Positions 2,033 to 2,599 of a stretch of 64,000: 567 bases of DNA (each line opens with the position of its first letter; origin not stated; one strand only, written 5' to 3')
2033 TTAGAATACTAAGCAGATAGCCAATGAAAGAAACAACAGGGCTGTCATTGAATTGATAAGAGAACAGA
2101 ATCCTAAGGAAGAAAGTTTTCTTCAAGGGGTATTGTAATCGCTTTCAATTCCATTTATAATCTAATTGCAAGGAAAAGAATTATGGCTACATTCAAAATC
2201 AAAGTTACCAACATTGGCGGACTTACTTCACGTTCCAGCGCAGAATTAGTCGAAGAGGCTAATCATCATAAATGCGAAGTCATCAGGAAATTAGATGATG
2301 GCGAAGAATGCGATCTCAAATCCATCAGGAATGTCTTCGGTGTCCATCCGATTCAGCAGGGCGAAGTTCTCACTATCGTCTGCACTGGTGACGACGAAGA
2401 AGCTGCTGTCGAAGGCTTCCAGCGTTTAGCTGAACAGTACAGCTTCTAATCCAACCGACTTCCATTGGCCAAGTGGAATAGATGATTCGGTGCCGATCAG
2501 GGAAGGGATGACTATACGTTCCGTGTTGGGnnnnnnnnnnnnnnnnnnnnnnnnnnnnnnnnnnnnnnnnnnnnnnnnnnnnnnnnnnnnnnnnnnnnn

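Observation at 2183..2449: Crh-like HPr paralog that lacks the phosphorylatable His15 (replaced by Thr) but keeps the regulatory Ser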

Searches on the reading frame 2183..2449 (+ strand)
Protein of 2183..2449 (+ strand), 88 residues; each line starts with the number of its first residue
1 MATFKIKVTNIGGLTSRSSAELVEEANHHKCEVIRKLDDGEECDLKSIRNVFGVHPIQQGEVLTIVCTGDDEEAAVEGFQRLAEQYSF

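Call 3: search_protein_families(library=pfam, proteins=[window:2183-2446:+], max_evalue=10)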
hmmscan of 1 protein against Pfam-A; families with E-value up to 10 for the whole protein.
window:2183-2446:+ (88 aa): 1 family
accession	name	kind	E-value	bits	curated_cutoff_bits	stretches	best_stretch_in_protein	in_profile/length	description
PF00381.24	PTS-HPr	-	4.3e-14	52.8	23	1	3-84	2-80/81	PTS HPr component phosphorylation site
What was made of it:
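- On PTS-HPr superfamily (Pfam PF00381): The match scores 52.8 bits against a cut-off of 23, at E=4.3e-14, covering 79 of 81 profile positions (call 3).
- Checked: It matches Pfam PTS-HPr PF00381 at E=4.3e-14 and 52.8 bits, above the gathering cut-off of 23, over residues 3-84 (call 3).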

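Call 4: search_protein_families(library=ncbifam, proteins=[window:2183-2446:+], max_evalue=10)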
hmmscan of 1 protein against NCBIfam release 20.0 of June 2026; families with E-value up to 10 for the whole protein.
window:2183-2446:+ (88 aa): 9 families
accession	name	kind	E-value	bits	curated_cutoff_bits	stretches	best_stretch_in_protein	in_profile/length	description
TIGR01003.1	PTS_HPr_family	subfamily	2.5e-11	43.4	47.9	1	1-82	1-80/82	HPr family phosphocarrier protein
NF010354.0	PRK13782.1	equivalog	3.1e-09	36.7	123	1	2-80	2-78/85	HPr family phosphocarrier protein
NF041319.1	PTS-HPr_Halo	equivalog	5.5e-08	33.2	140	1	6-81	5-81/87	phosphocarrier protein HPr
NF008104.0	PRK10850.1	equivalog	7.4e-07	29.2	153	1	5-82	5-80/85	phosphocarrier protein Hpr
NF010352.0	PRK13780.1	equivalog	7.8e-07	28.9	110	1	4-80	4-78/88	phosphocarrier protein HPr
NF008478.1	PRK11377.1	equivalog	9.3e-05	21.6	520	1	6-85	160-237/473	dihydroxyacetone kinase phosphoryl donor subunit DhaM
NF008319.0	PRK11109.1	equivalog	0.00037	19.9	302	1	5-78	289-363/376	fused PTS fructose transporter subunit IIA/HPr protein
NF010351.0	PRK13779.1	equivalog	0.00044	19.2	766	1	7-80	420-494/503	bifunctional PTS system fructose-specific transporter subunit IIA/HPr protein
NF008146.0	PRK10897.1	equivalog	0.00086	19.6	119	1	5-77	6-77/90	PTS phosphocarrier protein NPr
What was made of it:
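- On Functional PTS phosphocarrier HPr (TIGR01003 / PtsH): TIGR01003 scores 43.4 bits, below its 47.9-bit cut-off (call 4).
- On Crh (NCBIfam NF010354 equivalog; Bacillales): The score is 36.7 bits against a cut-off of 123 (call 4).
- Closest known: Crh. Different: It scores 36.7 bits against the 123-bit cut-off of NCBIfam NF010354 (call 4).
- Closest known: Canonical HPr. Different: His15 is absent, and TIGR01003 is missed (43.4 bits against a 47.9-bit cut-off; call 4).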

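Call 5: search_solved_structures(query=window:2183-2446:+, max_evalue=10, show_alignments=4)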
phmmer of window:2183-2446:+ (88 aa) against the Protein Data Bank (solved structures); distinct sequences matched with E-value up to 10: 34.
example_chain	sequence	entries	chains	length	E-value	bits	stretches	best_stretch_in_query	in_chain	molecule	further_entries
1zvv_W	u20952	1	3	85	2.2e-05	28.1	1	4-80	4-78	HPr-like protein crh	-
2ak7_A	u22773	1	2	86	2.8e-05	27.7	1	4-80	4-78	HPr-like protein crh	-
2rlz_A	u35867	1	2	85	2.8e-05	27.7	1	4-80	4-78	HPr-like protein crh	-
1mo1_A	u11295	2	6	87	2.9e-05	27.7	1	4-80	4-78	Hpr-like protein crh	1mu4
1cm2_A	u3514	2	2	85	3.7e-05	27.3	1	5-83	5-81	HISTIDINE-CONTAINING PROTEIN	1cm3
3ccd_A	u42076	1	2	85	3.7e-05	27.3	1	5-83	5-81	Phosphocarrier protein HPr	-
1k1c_A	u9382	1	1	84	3.9e-05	27.3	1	5-80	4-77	catabolite repression HPr-like protein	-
4xwj_B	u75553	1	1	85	4.2e-05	27.2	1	5-83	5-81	Phosphocarrier protein HPr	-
1ggr_B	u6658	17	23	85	5.2e-05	26.9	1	5-83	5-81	PHOSPHOCARRIER PROTEIN HPR | HISTIDINE-CONTAINING PHOSPHOCARRIER PROTEIN HPR | PHOSPHO-HPR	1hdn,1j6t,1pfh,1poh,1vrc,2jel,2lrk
9s8b_C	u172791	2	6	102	7.9e-05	26.3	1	5-83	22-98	Phosphocarrier protein HPr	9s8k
3ihs_A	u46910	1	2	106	0.00011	25.8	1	5-79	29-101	Phosphocarrier protein HPr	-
3le1_A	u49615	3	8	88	0.00013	25.6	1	5-84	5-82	Phosphotransferase system, HPr-related proteins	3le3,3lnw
3le5_A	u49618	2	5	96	0.00015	25.4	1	5-84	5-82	Phosphotransferase system, HPr-related proteins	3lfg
1opd_A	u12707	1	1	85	0.00017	25.3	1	5-83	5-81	HISTIDINE-CONTAINING PROTEIN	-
2fep_S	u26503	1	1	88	0.0012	22.5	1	4-81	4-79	Phosphocarrier protein HPr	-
7x7h_B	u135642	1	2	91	0.061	17.1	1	5-85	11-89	HPr family phosphocarrier protein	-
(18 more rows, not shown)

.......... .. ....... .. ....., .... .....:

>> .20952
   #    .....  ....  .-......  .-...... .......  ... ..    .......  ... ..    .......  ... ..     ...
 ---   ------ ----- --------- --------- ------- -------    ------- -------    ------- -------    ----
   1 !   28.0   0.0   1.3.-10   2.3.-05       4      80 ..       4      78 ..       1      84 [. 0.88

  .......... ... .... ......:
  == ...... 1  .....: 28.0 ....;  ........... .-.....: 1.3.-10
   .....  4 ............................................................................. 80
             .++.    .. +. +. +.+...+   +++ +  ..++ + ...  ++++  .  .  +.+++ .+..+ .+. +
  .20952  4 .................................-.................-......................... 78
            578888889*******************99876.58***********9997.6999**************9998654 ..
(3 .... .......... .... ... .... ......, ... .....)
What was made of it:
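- Closest known: Crh. Same: Crh is the best sequence match in the PDB (1zvv, E=2e-5; call 5).
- Checked: LKSIRNV aligns with AKSIMGL, so Ser47 (codon TCC, 2321-2323) is the Ser46 equivalent (call 5).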

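Call 8: find_homologous_proteins(query=window:2183-2446:+, max_evalue=0.001)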
Query window:2183-2446:+ (88 aa): 67 proteins with E <= 0.001 among 69 candidates.
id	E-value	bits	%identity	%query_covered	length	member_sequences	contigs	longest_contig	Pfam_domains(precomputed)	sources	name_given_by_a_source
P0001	7.5e-48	178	94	100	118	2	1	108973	PF00381.25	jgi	-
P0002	2.6e-46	173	92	100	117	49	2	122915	PF00381.25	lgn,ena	-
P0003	3.5e-35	137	70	100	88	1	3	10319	PF00381.25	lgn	-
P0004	9.2e-35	136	72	100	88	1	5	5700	PF00381.25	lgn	-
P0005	1.3e-34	136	70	100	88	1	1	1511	PF00381.25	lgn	-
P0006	3.0e-34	134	70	100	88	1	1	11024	PF00381.25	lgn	-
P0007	5.4e-34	134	68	100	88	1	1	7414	PF00381.25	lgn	-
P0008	8.4e-34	133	72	100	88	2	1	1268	PF00381.25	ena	-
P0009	8.5e-34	133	69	100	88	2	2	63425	PF00381.25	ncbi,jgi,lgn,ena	ncbi:MAG: HPr family phosphocarrier protein [Bacilli bacterium]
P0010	9.6e-34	133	70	100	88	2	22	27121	PF00381.25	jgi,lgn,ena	jgi:phosphotransferase system HPr (HPr) family protein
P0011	1.1e-33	133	70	100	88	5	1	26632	PF00381.25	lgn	-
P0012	2.0e-33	132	70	100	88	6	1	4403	PF00381.25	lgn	-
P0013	2.7e-33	131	70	100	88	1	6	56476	PF00381.25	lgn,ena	-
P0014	2.9e-33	131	70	100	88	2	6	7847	PF00381.25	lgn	-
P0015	1.5e-32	129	65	100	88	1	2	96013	PF00381.25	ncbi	-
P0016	1.5e-32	129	64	100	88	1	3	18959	PF00381.25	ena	-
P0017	2.1e-32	129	65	100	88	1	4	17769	PF00381.25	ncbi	-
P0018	2.5e-32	128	68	100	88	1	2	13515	PF00381.25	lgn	-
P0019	3.9e-32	128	69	100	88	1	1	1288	PF00381.25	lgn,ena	-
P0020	4.2e-32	128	67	100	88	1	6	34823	PF00381.25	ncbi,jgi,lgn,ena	ncbi:MAG: HPr family phosphocarrier protein [Bacilli bacterium]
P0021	4.5e-32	128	68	100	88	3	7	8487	PF00381.25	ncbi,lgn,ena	-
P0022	4.5e-32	128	65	100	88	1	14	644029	PF00381.25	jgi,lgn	jgi:phosphotransferase system HPr (HPr) family protein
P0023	8.8e-32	127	64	100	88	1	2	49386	PF00381.25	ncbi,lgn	-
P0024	9.3e-32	127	67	100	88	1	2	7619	PF00381.25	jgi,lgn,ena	jgi:phosphotransferase system HPr (HPr) family protein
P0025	1.6e-31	126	68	100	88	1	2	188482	PF00381.25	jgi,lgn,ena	jgi:phosphotransferase system HPr (HPr) family protein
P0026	1.7e-31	126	69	100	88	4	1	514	PF00381.25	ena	-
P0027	3.3e-31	125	65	100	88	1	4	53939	PF00381.25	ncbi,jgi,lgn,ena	ncbi:MAG: HPr family phosphocarrier protein [Bacilli bacterium]|jgi:phosphotransferase system HPr (H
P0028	3.4e-31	125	68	100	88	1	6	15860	PF00381.25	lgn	-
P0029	4.7e-31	124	68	100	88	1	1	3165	PF00381.25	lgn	-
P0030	4.7e-31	124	68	100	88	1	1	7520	PF00381.25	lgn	-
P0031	6.6e-31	124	68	100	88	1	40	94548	PF00381.25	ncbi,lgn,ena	-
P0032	6.6e-31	124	67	100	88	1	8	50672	PF00381.25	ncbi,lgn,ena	-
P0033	6.6e-31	124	67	100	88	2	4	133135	PF00381.25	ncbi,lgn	-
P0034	9.0e-31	123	67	100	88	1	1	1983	PF00381.25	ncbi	-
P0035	1.0e-30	123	67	100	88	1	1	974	PF00381.25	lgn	-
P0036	1.2e-30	123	67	100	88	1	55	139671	PF00381.25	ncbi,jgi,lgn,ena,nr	ncbi:MAG: HPr family phosphocarrier protein [Bacilli bacterium]|jgi:phosphotransferase system HPr (H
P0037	1.3e-30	123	67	100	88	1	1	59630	PF00381.25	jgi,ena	jgi:phosphotransferase system HPr (HPr) family protein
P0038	1.5e-30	123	61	100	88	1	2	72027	PF00381.25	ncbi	-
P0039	1.8e-30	122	67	100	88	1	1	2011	PF00381.25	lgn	-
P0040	2.5e-30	122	66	100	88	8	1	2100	PF00381.25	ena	-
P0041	4.6e-30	121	67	100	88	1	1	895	PF00381.25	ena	-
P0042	4.8e-30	121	67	100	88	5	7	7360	PF00381.25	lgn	-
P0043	4.9e-30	121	65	100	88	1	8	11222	PF00381.25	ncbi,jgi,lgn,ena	jgi:phosphotransferase system HPr (HPr) family protein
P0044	6.7e-30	121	67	100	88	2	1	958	PF00381.25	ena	-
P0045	9.9e-30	120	65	100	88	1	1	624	PF00381.25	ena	-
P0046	1.4e-29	120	67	100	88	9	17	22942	PF00381.25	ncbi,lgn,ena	-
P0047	2.5e-29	119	66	100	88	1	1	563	PF00381.25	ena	-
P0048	2.9e-29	119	64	100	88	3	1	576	PF00381.25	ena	-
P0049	3.4e-29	118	66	100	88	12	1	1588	PF00381.25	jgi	jgi:phosphotransferase system HPr (HPr) family protein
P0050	8.6e-29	117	64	100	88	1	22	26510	PF00381.25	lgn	-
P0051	1.6e-28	116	63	100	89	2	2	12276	PF00381.25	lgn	-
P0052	3.9e-28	115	60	100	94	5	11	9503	PF00381.25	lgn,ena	-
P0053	5.7e-28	114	61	100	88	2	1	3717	PF00381.25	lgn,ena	-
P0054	5.9e-28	114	59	100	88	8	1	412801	PF00381.25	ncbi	-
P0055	1.4e-26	110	68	89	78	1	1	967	PF00381.25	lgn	-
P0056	1.7e-26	110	60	100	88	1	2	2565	PF00381.25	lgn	-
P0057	2.8e-26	109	67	89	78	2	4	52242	PF00381.25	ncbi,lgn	-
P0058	2.8e-26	109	67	89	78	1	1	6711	PF00381.25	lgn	-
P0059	4.4e-25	105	61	100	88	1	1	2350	PF00381.25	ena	-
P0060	3.6e-24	102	64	89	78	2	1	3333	PF00381.25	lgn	-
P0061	3.1e-23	99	57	100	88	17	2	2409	PF00381.25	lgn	-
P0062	3.5e-23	99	64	82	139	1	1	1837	PF00381.25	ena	-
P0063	1.9e-22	97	58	100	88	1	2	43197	PF00381.25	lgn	-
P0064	2.9e-21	93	56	100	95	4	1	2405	PF00381.25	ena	-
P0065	3.7e-21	93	56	100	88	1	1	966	PF00381.25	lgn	-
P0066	5.2e-19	86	58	88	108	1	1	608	PF00381.25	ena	-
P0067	1.6e-15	75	73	42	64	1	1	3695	PF00381.25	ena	-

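Call 11: find_encoding_contigs(protein=window:2183-2449:+, flank=10000, max_places=4)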
Protein window:2183-2449:+ (88 aa): 23 contigs read that carry it; 4 places shown.
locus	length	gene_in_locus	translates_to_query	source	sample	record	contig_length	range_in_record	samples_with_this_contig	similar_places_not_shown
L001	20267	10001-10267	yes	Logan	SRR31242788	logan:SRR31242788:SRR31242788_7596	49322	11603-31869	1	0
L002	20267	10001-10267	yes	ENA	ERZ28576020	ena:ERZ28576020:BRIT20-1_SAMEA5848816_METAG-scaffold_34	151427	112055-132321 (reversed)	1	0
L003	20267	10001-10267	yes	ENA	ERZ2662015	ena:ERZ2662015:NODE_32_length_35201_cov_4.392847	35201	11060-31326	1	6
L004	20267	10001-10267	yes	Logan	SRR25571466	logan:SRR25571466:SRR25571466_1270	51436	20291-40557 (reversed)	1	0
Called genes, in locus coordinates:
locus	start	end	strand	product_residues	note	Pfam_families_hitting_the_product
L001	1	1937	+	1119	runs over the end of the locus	-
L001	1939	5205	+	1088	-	-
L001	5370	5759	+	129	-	-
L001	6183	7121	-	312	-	-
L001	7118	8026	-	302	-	PF00005:ABC_tran, PF13304:AAA_21 (faint)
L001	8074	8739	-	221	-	PF00702:Hydrolase, PF12710:HAD (weak), PF13419:HAD_2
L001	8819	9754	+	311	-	PF00929:RNase_T (faint)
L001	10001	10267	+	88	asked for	PF00381:PTS-HPr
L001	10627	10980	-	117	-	-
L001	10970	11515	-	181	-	-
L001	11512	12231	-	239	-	PF01479:S4 (weak), PF00849:PseudoU_synth_2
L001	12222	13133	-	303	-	-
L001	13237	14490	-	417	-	PF00464:SHMT, PF00155:Aminotran_1_2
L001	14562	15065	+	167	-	-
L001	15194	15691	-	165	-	-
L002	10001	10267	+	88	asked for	PF00381:PTS-HPr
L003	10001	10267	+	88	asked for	PF00381:PTS-HPr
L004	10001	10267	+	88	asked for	PF00381:PTS-HPr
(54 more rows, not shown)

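Call 12: find_related_loci(query=A1, collection=genome_contigs, flank=10000)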
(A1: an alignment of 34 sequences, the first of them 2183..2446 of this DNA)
Query A1 (88 aa) in genome_contigs; peptide patterns used: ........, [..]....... (x = any residue, [..] = any of these).
175 stretches matched a pattern; 47 encode a relative of the query (tblastn E <= 1e-3); 47 distinct loci.
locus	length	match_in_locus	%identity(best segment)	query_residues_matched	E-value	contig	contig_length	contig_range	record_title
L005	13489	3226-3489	94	1-88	7e-54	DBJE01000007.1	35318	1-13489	MAG TPA_asm: Bacillales bacterium UBA784 UBA784_contig_1471, whole genome shotgun sequence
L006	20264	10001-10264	94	1-88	7e-54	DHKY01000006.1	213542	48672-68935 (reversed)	MAG TPA_asm: Bacillales bacterium UBA4682 UBA4682_contig_733, whole genome shotgun sequence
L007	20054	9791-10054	94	1-88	7e-54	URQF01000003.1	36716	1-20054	uncultured Mollicutes bacterium isolate UMGS1247 genome assembly, contig: NODE_266_length_36716_cov_8.205109, whole geno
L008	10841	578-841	72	1-88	3e-40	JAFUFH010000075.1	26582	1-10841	MAG: Bacilli bacterium isolate RGIG4442 Roe_deer_Omasum-4__c130466, whole genome shotgun sequence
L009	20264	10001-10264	72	1-88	5e-40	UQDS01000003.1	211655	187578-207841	uncultured Mollicutes bacterium isolate UMGS171 genome assembly, contig: NODE_18_length_211655_cov_6.641163, whole genom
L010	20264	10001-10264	69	1-88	9e-40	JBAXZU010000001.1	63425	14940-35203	MAG: Bacilli bacterium isolate SO_2016_CLC_T1_51 scaffold00099_PH3_Jul14_2016, whole genome shotgun sequence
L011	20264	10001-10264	69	1-88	2e-39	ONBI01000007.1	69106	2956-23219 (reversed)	uncultured Clostridiales bacterium isolate RUG150 genome assembly, contig: scaffold_433, whole genome shotgun sequence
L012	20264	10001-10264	69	1-88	4e-39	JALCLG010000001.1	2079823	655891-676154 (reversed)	MAG: Bacilli bacterium isolate UW_DM_BACIL1_1 Ga0455824_0001, whole genome shotgun sequence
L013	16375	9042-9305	67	1-88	2e-38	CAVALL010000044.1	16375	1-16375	Alistipes onderdonkii isolate H07666-L1_cleanbin_000024 genome assembly, contig: Spades_H07666-L1_contig_2475, whole gen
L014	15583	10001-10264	67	1-88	2e-38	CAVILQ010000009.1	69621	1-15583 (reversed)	bacterium isolate H07676-L1_cleanbin_000043 genome assembly, contig: Spades_H07676-L1_contig_233, whole genome shotgun s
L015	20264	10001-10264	67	1-88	2e-38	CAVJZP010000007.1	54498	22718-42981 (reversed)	Oscillospiraceae bacterium isolate H07658-L1_cleanbin_000010 genome assembly, contig: Spades_H07658-L1_contig_123, whole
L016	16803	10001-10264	66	1-88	2e-38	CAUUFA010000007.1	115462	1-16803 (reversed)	MAG TPA_asm: uncultured Bacilli bacterium isolate ERR10228873_bin.8_MetaWRAP_v1.3_MAG genome assembly, contig: ERZ216596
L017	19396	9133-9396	69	1-88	2e-38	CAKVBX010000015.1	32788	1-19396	MAG: uncultured Bacilli bacterium isolate REFINED_METABAT215_TOP10_CONTIGS_1500_ASSEMBLY_K77_MERGED__Nepal_MoBio_Fiber-H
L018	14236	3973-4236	67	1-88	5e-38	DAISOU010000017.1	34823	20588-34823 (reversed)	MAG TPA_asm: Bacillota bacterium isolate CTOTU40166 NODE_1322_length_34823_cov_4.570668, whole genome shotgun sequence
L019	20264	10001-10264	68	1-88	3e-38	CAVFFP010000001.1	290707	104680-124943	bacterium isolate G02614-L1_cleanbin_000026 genome assembly, contig: Spades_G02614-L1_contig_6, whole genome shotgun seq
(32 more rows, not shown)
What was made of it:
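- Checked: The protein is far more than chance: 67 clusters at 90% identity and 47 GTDB species carry close homologues (calls 8, 12).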
